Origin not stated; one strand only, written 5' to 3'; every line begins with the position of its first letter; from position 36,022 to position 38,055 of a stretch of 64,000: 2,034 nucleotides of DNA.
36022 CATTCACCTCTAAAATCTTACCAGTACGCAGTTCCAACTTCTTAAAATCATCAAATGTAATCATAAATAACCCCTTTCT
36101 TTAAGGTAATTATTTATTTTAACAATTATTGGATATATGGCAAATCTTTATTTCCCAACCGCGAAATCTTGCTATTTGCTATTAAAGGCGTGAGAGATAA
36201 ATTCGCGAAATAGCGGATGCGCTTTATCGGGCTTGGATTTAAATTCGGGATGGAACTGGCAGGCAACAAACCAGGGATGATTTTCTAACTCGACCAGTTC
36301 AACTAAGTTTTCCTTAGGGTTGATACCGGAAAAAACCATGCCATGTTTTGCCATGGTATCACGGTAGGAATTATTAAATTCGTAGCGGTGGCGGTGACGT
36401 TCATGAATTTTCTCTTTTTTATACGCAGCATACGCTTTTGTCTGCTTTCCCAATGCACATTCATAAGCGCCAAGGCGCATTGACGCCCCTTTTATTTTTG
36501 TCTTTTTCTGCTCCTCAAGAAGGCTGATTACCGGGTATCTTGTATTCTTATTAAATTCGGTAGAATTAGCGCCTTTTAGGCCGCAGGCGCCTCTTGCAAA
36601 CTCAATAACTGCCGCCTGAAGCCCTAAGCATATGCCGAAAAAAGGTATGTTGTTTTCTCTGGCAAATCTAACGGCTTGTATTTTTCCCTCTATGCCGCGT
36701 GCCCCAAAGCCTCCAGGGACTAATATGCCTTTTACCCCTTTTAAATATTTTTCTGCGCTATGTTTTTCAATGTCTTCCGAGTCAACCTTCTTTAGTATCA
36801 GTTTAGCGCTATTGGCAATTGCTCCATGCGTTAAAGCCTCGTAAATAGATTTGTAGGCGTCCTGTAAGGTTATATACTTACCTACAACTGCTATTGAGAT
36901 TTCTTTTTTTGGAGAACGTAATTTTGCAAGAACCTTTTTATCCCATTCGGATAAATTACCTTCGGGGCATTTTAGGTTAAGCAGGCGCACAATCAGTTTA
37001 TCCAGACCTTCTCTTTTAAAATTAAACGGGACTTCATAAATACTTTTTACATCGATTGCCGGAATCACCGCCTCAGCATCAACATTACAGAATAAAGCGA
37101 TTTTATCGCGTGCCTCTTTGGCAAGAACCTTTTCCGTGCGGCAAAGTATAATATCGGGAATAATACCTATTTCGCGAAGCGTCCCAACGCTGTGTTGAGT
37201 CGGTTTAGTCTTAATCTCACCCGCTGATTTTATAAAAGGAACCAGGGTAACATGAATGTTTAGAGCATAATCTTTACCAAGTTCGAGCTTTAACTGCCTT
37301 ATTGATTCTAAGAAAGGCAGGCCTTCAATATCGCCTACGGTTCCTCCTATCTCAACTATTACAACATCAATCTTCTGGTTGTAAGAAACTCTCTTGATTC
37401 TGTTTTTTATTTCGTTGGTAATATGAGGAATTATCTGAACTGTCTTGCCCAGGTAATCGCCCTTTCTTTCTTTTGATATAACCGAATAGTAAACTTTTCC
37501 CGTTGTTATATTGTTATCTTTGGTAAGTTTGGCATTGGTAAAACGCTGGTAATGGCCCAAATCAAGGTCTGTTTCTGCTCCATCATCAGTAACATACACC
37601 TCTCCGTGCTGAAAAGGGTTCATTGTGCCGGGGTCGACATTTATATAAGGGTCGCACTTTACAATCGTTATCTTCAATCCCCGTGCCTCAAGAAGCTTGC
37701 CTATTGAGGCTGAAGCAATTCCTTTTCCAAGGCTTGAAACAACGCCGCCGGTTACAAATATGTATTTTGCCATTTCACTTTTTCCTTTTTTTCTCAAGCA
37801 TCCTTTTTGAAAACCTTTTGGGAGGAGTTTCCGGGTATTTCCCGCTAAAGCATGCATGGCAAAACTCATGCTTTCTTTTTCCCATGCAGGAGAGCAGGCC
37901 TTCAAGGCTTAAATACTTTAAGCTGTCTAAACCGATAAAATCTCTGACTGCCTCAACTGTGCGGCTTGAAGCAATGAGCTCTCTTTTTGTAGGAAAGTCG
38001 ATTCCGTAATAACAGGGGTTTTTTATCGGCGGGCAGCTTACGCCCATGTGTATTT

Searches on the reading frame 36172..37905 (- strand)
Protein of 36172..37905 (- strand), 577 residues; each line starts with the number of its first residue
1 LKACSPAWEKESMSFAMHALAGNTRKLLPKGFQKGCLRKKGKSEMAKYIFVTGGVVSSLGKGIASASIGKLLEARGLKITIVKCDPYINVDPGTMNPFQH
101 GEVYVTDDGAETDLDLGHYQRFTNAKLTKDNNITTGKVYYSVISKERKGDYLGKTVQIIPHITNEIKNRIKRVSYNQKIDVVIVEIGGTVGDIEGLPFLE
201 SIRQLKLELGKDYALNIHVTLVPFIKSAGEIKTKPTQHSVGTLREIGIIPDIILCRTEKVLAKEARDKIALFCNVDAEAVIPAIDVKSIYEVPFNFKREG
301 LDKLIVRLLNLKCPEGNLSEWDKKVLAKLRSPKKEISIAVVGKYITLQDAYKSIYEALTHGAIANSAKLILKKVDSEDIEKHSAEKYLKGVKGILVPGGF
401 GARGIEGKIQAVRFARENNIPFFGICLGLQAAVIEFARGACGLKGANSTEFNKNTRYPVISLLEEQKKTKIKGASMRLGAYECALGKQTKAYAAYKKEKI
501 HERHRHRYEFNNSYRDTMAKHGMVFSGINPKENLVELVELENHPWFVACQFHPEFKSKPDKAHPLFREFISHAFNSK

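Call 37: search_protein_families(library=pfam, proteins=[window:36172-37905:-], max_evalue=0.000001)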
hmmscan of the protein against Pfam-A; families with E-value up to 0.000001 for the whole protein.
window:36172-37905:- (577 aa): 2 families
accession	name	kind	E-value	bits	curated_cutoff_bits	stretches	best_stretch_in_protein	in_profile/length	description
PF06418.20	CTP_synth_N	-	3.8e-128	426.8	26.1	1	47-311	1-265/265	CTP synthase N-terminus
PF00117.34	GATase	-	5.6e-41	140.7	22.8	1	347-570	2-188/190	Glutamine amidotransferase class-I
